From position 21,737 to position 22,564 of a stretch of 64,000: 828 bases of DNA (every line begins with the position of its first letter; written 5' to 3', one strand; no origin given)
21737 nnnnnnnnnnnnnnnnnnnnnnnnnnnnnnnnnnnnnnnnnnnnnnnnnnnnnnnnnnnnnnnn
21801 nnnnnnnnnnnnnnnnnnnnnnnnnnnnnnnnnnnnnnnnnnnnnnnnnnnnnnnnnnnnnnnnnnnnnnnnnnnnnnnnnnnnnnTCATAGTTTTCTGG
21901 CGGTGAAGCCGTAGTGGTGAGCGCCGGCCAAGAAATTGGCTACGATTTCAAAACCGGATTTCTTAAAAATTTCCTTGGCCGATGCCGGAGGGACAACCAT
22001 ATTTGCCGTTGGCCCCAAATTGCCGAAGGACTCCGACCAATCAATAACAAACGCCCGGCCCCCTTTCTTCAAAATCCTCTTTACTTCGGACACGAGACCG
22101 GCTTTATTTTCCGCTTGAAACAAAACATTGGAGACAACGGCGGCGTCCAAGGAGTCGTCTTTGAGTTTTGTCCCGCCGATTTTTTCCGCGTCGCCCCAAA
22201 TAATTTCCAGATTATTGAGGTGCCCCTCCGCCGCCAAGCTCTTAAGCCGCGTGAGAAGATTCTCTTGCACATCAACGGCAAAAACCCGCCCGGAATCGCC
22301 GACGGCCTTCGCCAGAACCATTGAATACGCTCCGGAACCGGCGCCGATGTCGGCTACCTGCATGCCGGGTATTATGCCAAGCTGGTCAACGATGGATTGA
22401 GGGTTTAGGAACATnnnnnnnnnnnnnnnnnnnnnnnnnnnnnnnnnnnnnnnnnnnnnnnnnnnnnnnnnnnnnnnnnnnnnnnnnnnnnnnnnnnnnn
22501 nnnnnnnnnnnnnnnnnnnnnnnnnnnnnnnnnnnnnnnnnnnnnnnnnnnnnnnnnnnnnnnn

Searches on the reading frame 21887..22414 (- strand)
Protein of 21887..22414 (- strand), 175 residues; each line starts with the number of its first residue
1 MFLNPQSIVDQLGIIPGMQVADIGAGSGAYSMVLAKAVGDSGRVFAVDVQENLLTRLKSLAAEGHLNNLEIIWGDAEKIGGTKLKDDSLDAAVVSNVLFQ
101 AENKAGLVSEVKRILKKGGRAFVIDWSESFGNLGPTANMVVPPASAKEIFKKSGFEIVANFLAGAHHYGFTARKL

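Call 7: search_protein_families(library=pfam, proteins=[window:21887-22414:-])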
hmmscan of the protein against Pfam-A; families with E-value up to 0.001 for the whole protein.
window:21887-22414:- (175 aa): 13 families
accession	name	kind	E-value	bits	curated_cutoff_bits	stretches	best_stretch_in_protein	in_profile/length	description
PF13847.12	Methyltransf_31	-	8e-17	61.7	27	1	16-127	3-113/145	Methyltransferase domain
PF08241.18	Methyltransf_11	-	1.3e-15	58.3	21.2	1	22-122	2-94/95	Methyltransferase domain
PF13649.12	Methyltransf_25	-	1.1e-14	55.3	27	1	20-119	1-97/97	Methyltransferase domain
PF01209.24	Ubie_methyltran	-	4.7e-13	49.5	20.1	1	9-128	40-156/233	ubiE/COQ5 methyltransferase family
PF08242.18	Methyltransf_12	-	7.3e-09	36.7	30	1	22-120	2-97/98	Methyltransferase domain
PF01135.25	PCMT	-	2.8e-08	34.2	20.3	1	9-77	66-134/210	Protein-L-isoaspartate(D-aspartate) O-methyltransferase (PCMT)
PF01728.25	FtsJ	-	4.7e-07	30.3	24.1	1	8-54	12-58/181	FtsJ-like methyltransferase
PF02390.23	Methyltransf_4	-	1.2e-05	25.3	24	1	19-90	4-74/173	Putative methyltransferase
PF05175.20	MTS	-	1.4e-05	25.2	23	1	17-124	32-139/170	Methyltransferase small domain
PF13489.12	Methyltransf_23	-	3.4e-05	24.1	27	1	14-132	20-125/164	Methyltransferase domain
PF08704.16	GCD14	-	7.1e-05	23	26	1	8-52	32-76/247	tRNA methyltransferase complex GCD14 subunit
PF00398.26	RrnaAD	-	0.00016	21.3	24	1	6-79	20-88/263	Ribosomal RNA adenine dimethylase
PF01269.23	Fibrillarin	-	0.00088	18.9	27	0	9-123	64-174/227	Fibrillarin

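Call 8: search_protein_families(library=ncbifam, proteins=[window:21887-22414:-])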
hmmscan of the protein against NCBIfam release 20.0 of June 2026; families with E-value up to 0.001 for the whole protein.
window:21887-22414:- (175 aa): 42 families (the best 25 are shown)
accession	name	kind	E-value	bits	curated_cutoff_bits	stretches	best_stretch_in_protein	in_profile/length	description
NF008823.0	PRK11873.1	subfamily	6.6e-17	61.9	263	1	14-125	75-183/272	arsenite methyltransferase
NF041537.1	ArsM_AhpD_UU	exception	8.1e-17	61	510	1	14-125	74-182/345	arsenite methyltransferase/AhpD domain selenoprotein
NF047649.1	MTase_UXPK_star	exception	1.2e-16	60.6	460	1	14-125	75-183/283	methyltransferase/UXPK-star double selenoprotein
NF001240.0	PRK00216.1-1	equivalog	2e-14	53.3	378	1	9-129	56-174/251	bifunctional demethylmenaquinone methyltransferase/2-methoxy-6-polyprenyl-1,4-benzoquinol methylase UbiE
NF041536.1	ArsM_DUF2284_UU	exception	5.1e-14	51.5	575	1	14-125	74-182/459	arsenite methyltransferase/DUF2284 domain selenoprotein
NF052510.1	methyltran_MpqE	exception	6.1e-14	52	335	1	9-129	39-157/234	methyl-plastoquinone biosynthesis methyltransferase MpqE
NF001243.0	PRK00216.1-4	equivalog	4.2e-13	49.2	235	1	9-127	40-155/237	demethylmenaquinone methyltransferase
TIGR02752.1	MenG_heptapren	equivalog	4.4e-12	46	419.85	1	11-127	40-153/231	demethylmenaquinone methyltransferase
TIGR02469.1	CbiT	equivalog_domain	5.2e-12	46.1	78.3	1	8-121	11-118/124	precorrin-6Y C5,15-methyltransferase (decarboxylating) subunit CbiT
TIGR04364.1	methyltran_FxLD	equivalog_domain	3.4e-11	42.9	320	1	8-78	74-143/394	methyltransferase, FxLD system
TIGR01934.1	MenG_MenH_UbiE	subfamily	5.2e-11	42.3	158.35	1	8-128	31-146/223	ubiquinone/menaquinone biosynthesis methyltransferase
NF001244.0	PRK00216.1-5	equivalog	1.6e-10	40.7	216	1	7-128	39-158/236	bifunctional demethylmenaquinone methyltransferase/2-methoxy-6-polyprenyl-1,4-benzoquinol methylase UbiE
NF043040.1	corrin_prot_MT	hypoth_equivalog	3.5e-10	39.7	180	1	14-125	40-149/216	corrinoid protein-associated methyltransferase CpaM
NF001242.0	PRK00216.1-3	equivalog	1.2e-09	37.9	351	1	17-128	71-180/258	bifunctional demethylmenaquinone methyltransferase/2-methoxy-6-polyprenyl-1,4-benzoquinol methylase UbiE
NF045667.1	MTase_DVU1556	equivalog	3.2e-09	36.6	155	1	8-156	14-161/213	DVU_1556 family methyltransferase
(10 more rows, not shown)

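Call 9: find_encoding_contigs(protein=window:21890-22414:-, flank=3000, max_places=10)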
Protein window:21890-22414:- (175 aa): 16 contigs read that carry it; 9 places shown.
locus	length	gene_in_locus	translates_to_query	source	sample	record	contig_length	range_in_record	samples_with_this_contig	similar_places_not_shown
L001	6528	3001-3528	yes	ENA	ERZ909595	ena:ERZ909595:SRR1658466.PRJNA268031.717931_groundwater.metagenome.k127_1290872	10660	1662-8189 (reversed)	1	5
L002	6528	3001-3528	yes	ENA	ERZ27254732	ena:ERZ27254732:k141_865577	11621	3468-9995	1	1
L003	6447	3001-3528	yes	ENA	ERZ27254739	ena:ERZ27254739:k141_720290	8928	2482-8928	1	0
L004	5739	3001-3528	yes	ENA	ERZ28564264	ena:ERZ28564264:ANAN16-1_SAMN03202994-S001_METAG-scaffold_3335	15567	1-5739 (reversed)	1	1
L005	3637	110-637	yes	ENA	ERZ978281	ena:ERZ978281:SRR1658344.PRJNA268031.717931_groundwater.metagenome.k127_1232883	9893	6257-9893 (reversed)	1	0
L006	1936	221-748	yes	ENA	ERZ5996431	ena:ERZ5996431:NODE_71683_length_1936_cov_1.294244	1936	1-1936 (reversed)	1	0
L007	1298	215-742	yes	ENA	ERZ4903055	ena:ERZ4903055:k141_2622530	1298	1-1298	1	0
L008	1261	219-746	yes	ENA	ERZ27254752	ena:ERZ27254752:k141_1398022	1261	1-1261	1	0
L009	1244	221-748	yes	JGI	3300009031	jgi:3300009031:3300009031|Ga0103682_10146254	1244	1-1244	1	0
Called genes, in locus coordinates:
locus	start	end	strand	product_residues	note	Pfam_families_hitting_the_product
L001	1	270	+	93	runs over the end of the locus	-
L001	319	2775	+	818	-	PF00521:DNA_topoisoIV, PF03989:DNA_gyraseA_C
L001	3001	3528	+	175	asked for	PF01135:PCMT, PF01209:Ubie_methyltran, PF01728:FtsJ (weak), PF13489:Methyltransf_23 (faint), PF13847:Methyltransf_31, PF08241:Methyltransf_11, PF08242:Methyltransf_12, PF13649:Methyltransf_25, +1 more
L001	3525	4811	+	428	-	PF01547:SBP_bac_1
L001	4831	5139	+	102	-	PF05973:Gp49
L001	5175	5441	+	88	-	PF01381:HTH_3, PF12844:HTH_19, PF13560:HTH_31, PF22495:HTH_92 (weak)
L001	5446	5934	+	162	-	PF18895:T4SS_pilin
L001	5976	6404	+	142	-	-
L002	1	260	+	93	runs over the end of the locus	-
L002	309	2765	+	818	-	PF00521:DNA_topoisoIV, PF03989:DNA_gyraseA_C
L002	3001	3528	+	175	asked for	PF01135:PCMT, PF01209:Ubie_methyltran, PF01728:FtsJ (weak), PF13489:Methyltransf_23 (faint), PF13847:Methyltransf_31, PF08241:Methyltransf_11, PF08242:Methyltransf_12, PF13649:Methyltransf_25, +1 more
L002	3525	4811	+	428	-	PF01547:SBP_bac_1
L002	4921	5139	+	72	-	PF05973:Gp49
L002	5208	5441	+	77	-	PF01381:HTH_3, PF12844:HTH_19, PF13560:HTH_31, PF22495:HTH_92 (weak)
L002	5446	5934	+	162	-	PF18895:T4SS_pilin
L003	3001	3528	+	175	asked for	PF01135:PCMT, PF01209:Ubie_methyltran, PF01728:FtsJ (weak), PF13489:Methyltransf_23 (faint), PF13847:Methyltransf_31, PF08241:Methyltransf_11, PF08242:Methyltransf_12, PF13649:Methyltransf_25, +1 more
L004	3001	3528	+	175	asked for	PF01135:PCMT, PF01209:Ubie_methyltran, PF01728:FtsJ (weak), PF13489:Methyltransf_23 (faint), PF13847:Methyltransf_31, PF08241:Methyltransf_11, PF08242:Methyltransf_12, PF13649:Methyltransf_25, +1 more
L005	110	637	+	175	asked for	PF01135:PCMT, PF01209:Ubie_methyltran, PF01728:FtsJ (weak), PF13489:Methyltransf_23 (faint), PF13847:Methyltransf_31, PF08241:Methyltransf_11, PF08242:Methyltransf_12, PF13649:Methyltransf_25, +1 more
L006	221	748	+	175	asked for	PF01135:PCMT, PF01209:Ubie_methyltran, PF01728:FtsJ (weak), PF13489:Methyltransf_23 (faint), PF13847:Methyltransf_31, PF08241:Methyltransf_11, PF08242:Methyltransf_12, PF13649:Methyltransf_25, +1 more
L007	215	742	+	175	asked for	PF01135:PCMT, PF01209:Ubie_methyltran, PF01728:FtsJ (weak), PF13489:Methyltransf_23 (faint), PF13847:Methyltransf_31, PF08241:Methyltransf_11, PF08242:Methyltransf_12, PF13649:Methyltransf_25, +1 more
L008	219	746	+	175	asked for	PF01135:PCMT, PF01209:Ubie_methyltran, PF01728:FtsJ (weak), PF13489:Methyltransf_23 (faint), PF13847:Methyltransf_31, PF08241:Methyltransf_11, PF08242:Methyltransf_12, PF13649:Methyltransf_25, +1 more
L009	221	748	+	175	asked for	PF01135:PCMT, PF01209:Ubie_methyltran, PF01728:FtsJ (weak), PF13489:Methyltransf_23 (faint), PF13847:Methyltransf_31, PF08241:Methyltransf_11, PF08242:Methyltransf_12, PF13649:Methyltransf_25, +1 more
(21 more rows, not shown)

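Call 10: find_homologous_proteins(query=window:21890-22414:-)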
Query window:21890-22414:- (175 aa): 910 proteins with E <= 0.001 among 1002 candidates; the best 120 are listed.
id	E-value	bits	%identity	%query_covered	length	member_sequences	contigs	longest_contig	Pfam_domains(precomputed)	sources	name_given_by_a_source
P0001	1.6e-106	371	99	100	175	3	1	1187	PF13847.13,PF13649.13,PF02390.24,PF01135.26,PF01728.26,PF01209.25,PF08241.19,PF08242.19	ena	-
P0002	4.9e-93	328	87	100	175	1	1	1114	PF13847.13,PF13489.13,PF05175.21,PF13649.13,PF02390.24,PF01135.26,PF01728.26,PF01209.25,PF08241.19,PF08242.19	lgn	-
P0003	4.9e-92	324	87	100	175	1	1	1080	PF13847.13,PF13649.13,PF02390.24,PF01135.26,PF01728.26,PF01209.25,PF08241.19,PF08242.19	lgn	-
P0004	1.3e-63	232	100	65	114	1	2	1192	PF13847.13,PF13649.13,PF02390.24,PF01135.26,PF01728.26,PF01209.25,PF08241.19,PF08242.19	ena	-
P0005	5.9e-59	217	56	99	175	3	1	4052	PF13847.13,PF01269.24,PF05175.21,PF13649.13,PF01135.26,PF01728.26,PF01209.25,PF08241.19,PF08242.19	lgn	-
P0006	7.2e-58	213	56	97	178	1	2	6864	PF13847.13,PF13489.13,PF13649.13,PF01209.25,PF08241.19,PF08242.19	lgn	-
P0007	3.3e-57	211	55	99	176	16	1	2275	PF13847.13,PF13489.13,PF05175.21,PF13649.13,PF01135.26,PF01209.25,PF08241.19,PF08242.19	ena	-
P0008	5.1e-57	210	57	97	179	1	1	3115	PF13847.13,PF05175.21,PF13649.13,PF02390.24,PF01135.26,PF01728.26,PF01209.25,PF08241.19,PF08242.19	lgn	-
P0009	7.9e-57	210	53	99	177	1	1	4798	PF13847.13,PF13489.13,PF01269.24,PF13649.13,PF01135.26,PF01728.26,PF01209.25,PF08241.19,PF08242.19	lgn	-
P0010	1.6e-56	209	55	99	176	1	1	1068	PF13847.13,PF13489.13,PF05175.21,PF13649.13,PF01135.26,PF01728.26,PF01209.25,PF08241.19,PF08242.19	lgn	-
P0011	3.2e-56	208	54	99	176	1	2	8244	PF13847.13,PF05175.21,PF13649.13,PF01135.26,PF13679.13,PF01728.26,PF01209.25,PF08241.19,PF08242.19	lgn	-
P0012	4.4e-56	207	54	99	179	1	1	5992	PF13847.13,PF13489.13,PF05175.21,PF13649.13,PF02475.24,PF01189.24,PF01135.26,PF01728.26,PF01209.25,PF08241.19,PF08242.19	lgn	-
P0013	4.4e-56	207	55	99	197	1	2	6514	PF13847.13,PF13649.13,PF01135.26,PF01209.25,PF08241.19,PF08242.19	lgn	-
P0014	7.7e-56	207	54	99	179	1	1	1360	PF13847.13,PF13489.13,PF05175.21,PF13649.13,PF01135.26,PF01728.26,PF01209.25,PF08241.19,PF08242.19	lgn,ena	-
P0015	1.0e-55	206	54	99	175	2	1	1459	PF13847.13,PF05175.21,PF13649.13,PF01135.26,PF01728.26,PF01209.25,PF08241.19,PF08242.19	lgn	-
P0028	1.9e-54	202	53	98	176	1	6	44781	PF13847.13,PF13489.13,PF06325.20,PF13649.13,PF01135.26,PF01728.26,PF01209.25,PF08241.19,PF08242.19,PF10294.16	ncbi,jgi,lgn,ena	-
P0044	1.1e-53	200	53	99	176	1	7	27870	PF13847.13,PF13489.13,PF01269.24,PF05175.21,PF13649.13,PF01135.26,PF01728.26,PF01209.25,PF08241.19,PF08242.19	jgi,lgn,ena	-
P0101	7.4e-51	190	49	99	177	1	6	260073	PF13489.13,PF01189.24,PF08241.19,PF13847.13,PF01269.24,PF13649.13,PF02390.24,PF01135.26,PF13679.13,PF01728.26,PF01209.25,PF08242.19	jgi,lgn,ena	-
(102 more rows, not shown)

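Call 15: find_encoding_contigs(protein=P0002, flank=3000, max_places=6)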
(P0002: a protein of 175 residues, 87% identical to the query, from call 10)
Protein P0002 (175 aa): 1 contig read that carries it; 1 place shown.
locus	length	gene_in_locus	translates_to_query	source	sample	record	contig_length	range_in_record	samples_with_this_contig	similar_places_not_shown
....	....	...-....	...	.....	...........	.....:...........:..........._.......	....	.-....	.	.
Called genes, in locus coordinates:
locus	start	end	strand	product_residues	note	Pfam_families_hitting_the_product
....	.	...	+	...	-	?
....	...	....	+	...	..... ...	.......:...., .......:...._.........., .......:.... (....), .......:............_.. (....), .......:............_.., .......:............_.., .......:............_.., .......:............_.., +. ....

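Call 16: find_encoding_contigs(protein=P0003, flank=3000, max_places=6)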
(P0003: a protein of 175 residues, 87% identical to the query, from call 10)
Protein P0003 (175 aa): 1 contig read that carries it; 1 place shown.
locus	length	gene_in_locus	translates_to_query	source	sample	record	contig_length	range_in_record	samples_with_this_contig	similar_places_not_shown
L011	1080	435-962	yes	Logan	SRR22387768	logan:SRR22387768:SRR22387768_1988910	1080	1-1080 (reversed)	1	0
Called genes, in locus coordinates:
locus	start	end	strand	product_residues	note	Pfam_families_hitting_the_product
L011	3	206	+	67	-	?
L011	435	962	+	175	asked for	PF01135:PCMT, PF01209:Ubie_methyltran, PF01728:FtsJ (weak), PF02390:Methyltransf_4 (weak), PF13847:Methyltransf_31, PF08241:Methyltransf_11, PF08242:Methyltransf_12, PF13649:Methyltransf_25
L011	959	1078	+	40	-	?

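Call 17: find_encoding_contigs(protein=P0001, flank=3000, max_places=6)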
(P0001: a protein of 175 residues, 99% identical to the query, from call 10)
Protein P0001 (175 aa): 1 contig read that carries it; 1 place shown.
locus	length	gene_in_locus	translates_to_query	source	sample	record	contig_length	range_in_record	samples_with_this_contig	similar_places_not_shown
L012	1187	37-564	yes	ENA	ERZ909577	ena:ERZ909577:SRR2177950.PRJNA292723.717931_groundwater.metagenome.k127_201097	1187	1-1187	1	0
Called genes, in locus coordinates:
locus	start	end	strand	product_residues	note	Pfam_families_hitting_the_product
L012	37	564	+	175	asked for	PF01135:PCMT, PF01209:Ubie_methyltran, PF01728:FtsJ (weak), PF02390:Methyltransf_4 (faint), PF13847:Methyltransf_31, PF08241:Methyltransf_11, PF08242:Methyltransf_12, PF13649:Methyltransf_25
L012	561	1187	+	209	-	?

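Call 24: find_related_loci(query=window:21890-22414:-, collection=genome_contigs, flank=3000)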
Query window:21890-22414:- (175 aa) in genome_contigs; peptide patterns used: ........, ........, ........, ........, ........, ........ (x = any residue, [..] = any of these).
179 stretches matched a pattern; 8 encode a relative of the query (tblastn E <= 1e-3); 8 distinct loci.
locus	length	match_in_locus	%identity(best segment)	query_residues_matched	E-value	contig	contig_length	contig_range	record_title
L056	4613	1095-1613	53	2-174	2e-59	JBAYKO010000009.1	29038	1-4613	MAG: Candidatus Paceibacterota bacterium isolate SO_2016_GW1_81 scaffold02873_OW334_2016, whole genome shotgun sequence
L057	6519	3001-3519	47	1-174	1e-54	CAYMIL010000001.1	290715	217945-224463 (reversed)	MAG TPA_asm: uncultured Candidatus Saccharibacteria bacterium isolate SRP133034_co1_56 genome assembly, contig: NODE_2_l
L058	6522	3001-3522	47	1-174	4e-52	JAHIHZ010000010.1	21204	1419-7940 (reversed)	MAG: Patescibacteria group bacterium isolate KR11_S3.mb.10 KR11_S3.mb.10_k141_101846, whole genome shotgun sequence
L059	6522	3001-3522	45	1-174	1e-50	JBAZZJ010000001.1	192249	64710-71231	MAG: Candidatus Paceibacterota bacterium isolate SO_2017_GW3_13 scaffold_88_c1_OW296A_2017, whole genome shotgun sequenc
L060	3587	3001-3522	47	1-174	3e-55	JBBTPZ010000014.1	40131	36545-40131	MAG: Patescibacteria group bacterium isolate H52-bin030_1 H52_bin030_1_000000000014, whole genome shotgun sequence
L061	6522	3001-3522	47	2-175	4e-48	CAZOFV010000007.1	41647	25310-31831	MAG TPA_asm: uncultured Candidatus Saccharibacteria bacterium isolate SRP302447_co4_93 genome assembly, contig: NODE_256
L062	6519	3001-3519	43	2-174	3e-45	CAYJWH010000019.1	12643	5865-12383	MAG TPA_asm: uncultured Candidatus Saccharibacteria bacterium isolate ERP125453_co1_479 genome assembly, contig: NODE_55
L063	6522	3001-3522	47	1-174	5e-53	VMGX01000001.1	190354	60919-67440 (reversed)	MAG: Parcubacteria group bacterium Athens0714_16 Athens071416_scaffold_107, whole genome shotgun sequence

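Call 51: find_encoding_contigs(protein=P0044, flank=600, max_places=10)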
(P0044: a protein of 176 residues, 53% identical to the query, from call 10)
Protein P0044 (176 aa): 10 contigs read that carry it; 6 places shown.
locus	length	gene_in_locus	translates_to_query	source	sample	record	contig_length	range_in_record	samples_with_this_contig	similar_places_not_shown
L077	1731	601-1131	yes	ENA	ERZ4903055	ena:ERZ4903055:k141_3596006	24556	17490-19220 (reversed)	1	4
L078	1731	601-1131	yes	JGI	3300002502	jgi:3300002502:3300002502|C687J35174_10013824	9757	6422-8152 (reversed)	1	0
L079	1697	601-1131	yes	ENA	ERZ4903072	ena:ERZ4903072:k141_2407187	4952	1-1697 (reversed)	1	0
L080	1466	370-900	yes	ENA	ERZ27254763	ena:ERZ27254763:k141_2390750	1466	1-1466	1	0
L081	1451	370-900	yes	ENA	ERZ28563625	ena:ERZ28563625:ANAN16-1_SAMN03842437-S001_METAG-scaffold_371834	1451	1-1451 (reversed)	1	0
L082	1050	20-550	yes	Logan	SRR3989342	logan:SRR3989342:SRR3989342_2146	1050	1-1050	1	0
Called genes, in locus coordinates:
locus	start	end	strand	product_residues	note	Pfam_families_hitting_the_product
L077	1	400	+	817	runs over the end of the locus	PF00521:DNA_topoisoIV, PF03989:DNA_gyraseA_C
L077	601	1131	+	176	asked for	PF01135:PCMT, PF01209:Ubie_methyltran, PF01269:Fibrillarin (weak), PF05175:MTS, PF13847:Methyltransf_31, PF08241:Methyltransf_11, PF08242:Methyltransf_12, PF13649:Methyltransf_25, +2 more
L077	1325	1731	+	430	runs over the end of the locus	-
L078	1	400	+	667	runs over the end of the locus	?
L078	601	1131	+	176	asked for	PF01135:PCMT, PF01209:Ubie_methyltran, PF01269:Fibrillarin (weak), PF05175:MTS, PF13847:Methyltransf_31, PF08241:Methyltransf_11, PF08242:Methyltransf_12, PF13649:Methyltransf_25, +2 more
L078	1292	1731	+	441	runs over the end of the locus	-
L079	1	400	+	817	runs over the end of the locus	PF00521:DNA_topoisoIV, PF03989:DNA_gyraseA_C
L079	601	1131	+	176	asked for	PF01135:PCMT, PF01209:Ubie_methyltran, PF01269:Fibrillarin (weak), PF05175:MTS, PF13847:Methyltransf_31, PF08241:Methyltransf_11, PF08242:Methyltransf_12, PF13649:Methyltransf_25, +2 more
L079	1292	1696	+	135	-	?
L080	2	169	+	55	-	?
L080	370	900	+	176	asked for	PF01135:PCMT, PF01209:Ubie_methyltran, PF01269:Fibrillarin (weak), PF05175:MTS, PF13847:Methyltransf_31, PF08241:Methyltransf_11, PF08242:Methyltransf_12, PF13649:Methyltransf_25, +2 more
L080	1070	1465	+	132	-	?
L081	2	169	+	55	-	?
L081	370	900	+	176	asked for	PF01135:PCMT, PF01209:Ubie_methyltran, PF01269:Fibrillarin (weak), PF05175:MTS, PF13847:Methyltransf_31, PF08241:Methyltransf_11, PF08242:Methyltransf_12, PF13649:Methyltransf_25, +2 more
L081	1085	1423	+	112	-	-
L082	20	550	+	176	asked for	PF01135:PCMT, PF01209:Ubie_methyltran, PF01269:Fibrillarin (weak), PF05175:MTS, PF13847:Methyltransf_31, PF08241:Methyltransf_11, PF08242:Methyltransf_12, PF13649:Methyltransf_25, +2 more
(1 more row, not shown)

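Call 52: find_encoding_contigs(protein=P0028, flank=600, max_places=10)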
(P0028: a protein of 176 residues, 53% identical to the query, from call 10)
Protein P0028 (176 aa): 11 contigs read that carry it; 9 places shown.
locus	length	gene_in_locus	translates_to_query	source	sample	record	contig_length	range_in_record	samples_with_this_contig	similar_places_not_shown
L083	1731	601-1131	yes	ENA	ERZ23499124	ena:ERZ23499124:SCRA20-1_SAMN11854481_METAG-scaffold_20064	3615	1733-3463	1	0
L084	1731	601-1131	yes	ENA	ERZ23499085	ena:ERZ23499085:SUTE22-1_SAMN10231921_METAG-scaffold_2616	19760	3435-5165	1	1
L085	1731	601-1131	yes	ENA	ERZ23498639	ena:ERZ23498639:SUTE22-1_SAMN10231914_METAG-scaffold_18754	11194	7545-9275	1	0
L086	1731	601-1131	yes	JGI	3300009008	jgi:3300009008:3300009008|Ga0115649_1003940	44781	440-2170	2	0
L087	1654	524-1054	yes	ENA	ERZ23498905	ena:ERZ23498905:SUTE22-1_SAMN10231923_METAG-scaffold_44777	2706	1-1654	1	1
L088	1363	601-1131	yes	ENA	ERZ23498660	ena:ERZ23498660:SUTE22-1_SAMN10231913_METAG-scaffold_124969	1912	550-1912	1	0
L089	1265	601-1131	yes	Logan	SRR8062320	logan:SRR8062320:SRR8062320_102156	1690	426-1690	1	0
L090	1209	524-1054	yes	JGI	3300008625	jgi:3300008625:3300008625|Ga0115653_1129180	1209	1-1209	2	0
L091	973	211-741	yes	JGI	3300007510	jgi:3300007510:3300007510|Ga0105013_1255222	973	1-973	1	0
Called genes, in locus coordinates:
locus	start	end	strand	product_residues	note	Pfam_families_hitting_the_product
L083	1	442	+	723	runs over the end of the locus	?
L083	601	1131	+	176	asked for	PF10294:Methyltransf_16 (weak), PF13489:Methyltransf_23, PF01135:PCMT, PF01209:Ubie_methyltran, PF13847:Methyltransf_31, PF08241:Methyltransf_11, PF08242:Methyltransf_12, PF13649:Methyltransf_25, +2 more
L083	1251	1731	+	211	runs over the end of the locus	?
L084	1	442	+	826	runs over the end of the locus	PF00521:DNA_topoisoIV, PF03989:DNA_gyraseA_C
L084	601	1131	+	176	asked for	PF10294:Methyltransf_16 (weak), PF13489:Methyltransf_23, PF01135:PCMT, PF01209:Ubie_methyltran, PF13847:Methyltransf_31, PF08241:Methyltransf_11, PF08242:Methyltransf_12, PF13649:Methyltransf_25, +2 more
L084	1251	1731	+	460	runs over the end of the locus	PF01547:SBP_bac_1, PF13416:SBP_bac_8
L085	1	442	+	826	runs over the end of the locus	PF00521:DNA_topoisoIV, PF03989:DNA_gyraseA_C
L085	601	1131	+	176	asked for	PF10294:Methyltransf_16 (weak), PF13489:Methyltransf_23, PF01135:PCMT, PF01209:Ubie_methyltran, PF13847:Methyltransf_31, PF08241:Methyltransf_11, PF08242:Methyltransf_12, PF13649:Methyltransf_25, +2 more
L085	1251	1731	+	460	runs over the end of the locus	PF01547:SBP_bac_1, PF13416:SBP_bac_8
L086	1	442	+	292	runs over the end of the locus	?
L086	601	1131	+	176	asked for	PF10294:Methyltransf_16 (weak), PF13489:Methyltransf_23, PF01135:PCMT, PF01209:Ubie_methyltran, PF13847:Methyltransf_31, PF08241:Methyltransf_11, PF08242:Methyltransf_12, PF13649:Methyltransf_25, +2 more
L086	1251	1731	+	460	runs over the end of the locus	PF01547:SBP_bac_1, PF13416:SBP_bac_8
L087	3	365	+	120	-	PF03989:DNA_gyraseA_C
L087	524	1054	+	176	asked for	PF10294:Methyltransf_16 (weak), PF13489:Methyltransf_23, PF01135:PCMT, PF01209:Ubie_methyltran, PF13847:Methyltransf_31, PF08241:Methyltransf_11, PF08242:Methyltransf_12, PF13649:Methyltransf_25, +2 more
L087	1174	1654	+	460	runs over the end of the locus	PF01547:SBP_bac_1, PF13416:SBP_bac_8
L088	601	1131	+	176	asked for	PF10294:Methyltransf_16 (weak), PF13489:Methyltransf_23, PF01135:PCMT, PF01209:Ubie_methyltran, PF13847:Methyltransf_31, PF08241:Methyltransf_11, PF08242:Methyltransf_12, PF13649:Methyltransf_25, +2 more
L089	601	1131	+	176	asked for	PF10294:Methyltransf_16 (weak), PF13489:Methyltransf_23, PF01135:PCMT, PF01209:Ubie_methyltran, PF13847:Methyltransf_31, PF08241:Methyltransf_11, PF08242:Methyltransf_12, PF13649:Methyltransf_25, +2 more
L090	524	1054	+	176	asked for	PF10294:Methyltransf_16 (weak), PF13489:Methyltransf_23, PF01135:PCMT, PF01209:Ubie_methyltran, PF13847:Methyltransf_31, PF08241:Methyltransf_11, PF08242:Methyltransf_12, PF13649:Methyltransf_25, +2 more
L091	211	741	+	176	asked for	PF10294:Methyltransf_16 (weak), PF13489:Methyltransf_23, PF01135:PCMT, PF01209:Ubie_methyltran, PF13847:Methyltransf_31, PF08241:Methyltransf_11, PF08242:Methyltransf_12, PF13649:Methyltransf_25, +2 more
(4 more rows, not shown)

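Call 53: find_encoding_contigs(protein=P0101, flank=600, max_places=10)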
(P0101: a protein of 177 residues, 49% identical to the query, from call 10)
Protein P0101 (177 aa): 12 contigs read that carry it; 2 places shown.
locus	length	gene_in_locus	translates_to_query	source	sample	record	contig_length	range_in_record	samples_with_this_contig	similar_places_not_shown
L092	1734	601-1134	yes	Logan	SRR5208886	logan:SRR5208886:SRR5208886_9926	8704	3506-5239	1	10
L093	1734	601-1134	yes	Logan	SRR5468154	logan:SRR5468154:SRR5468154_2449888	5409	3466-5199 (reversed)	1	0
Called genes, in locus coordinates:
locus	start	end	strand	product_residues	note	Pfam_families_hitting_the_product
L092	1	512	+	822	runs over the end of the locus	PF00521:DNA_topoisoIV, PF03989:DNA_gyraseA_C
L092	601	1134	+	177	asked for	PF01209:Ubie_methyltran, PF01728:FtsJ (weak), PF13489:Methyltransf_23 (weak), PF01135:PCMT, PF13847:Methyltransf_31, PF08241:Methyltransf_11, PF08242:Methyltransf_12, PF13649:Methyltransf_25, +4 more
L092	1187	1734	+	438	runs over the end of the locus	PF01547:SBP_bac_1, PF13416:SBP_bac_8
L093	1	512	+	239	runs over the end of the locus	?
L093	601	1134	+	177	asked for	PF01209:Ubie_methyltran, PF01728:FtsJ (weak), PF13489:Methyltransf_23 (weak), PF01135:PCMT, PF13847:Methyltransf_31, PF08241:Methyltransf_11, PF08242:Methyltransf_12, PF13649:Methyltransf_25, +4 more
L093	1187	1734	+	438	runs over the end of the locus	PF01547:SBP_bac_1, PF13416:SBP_bac_8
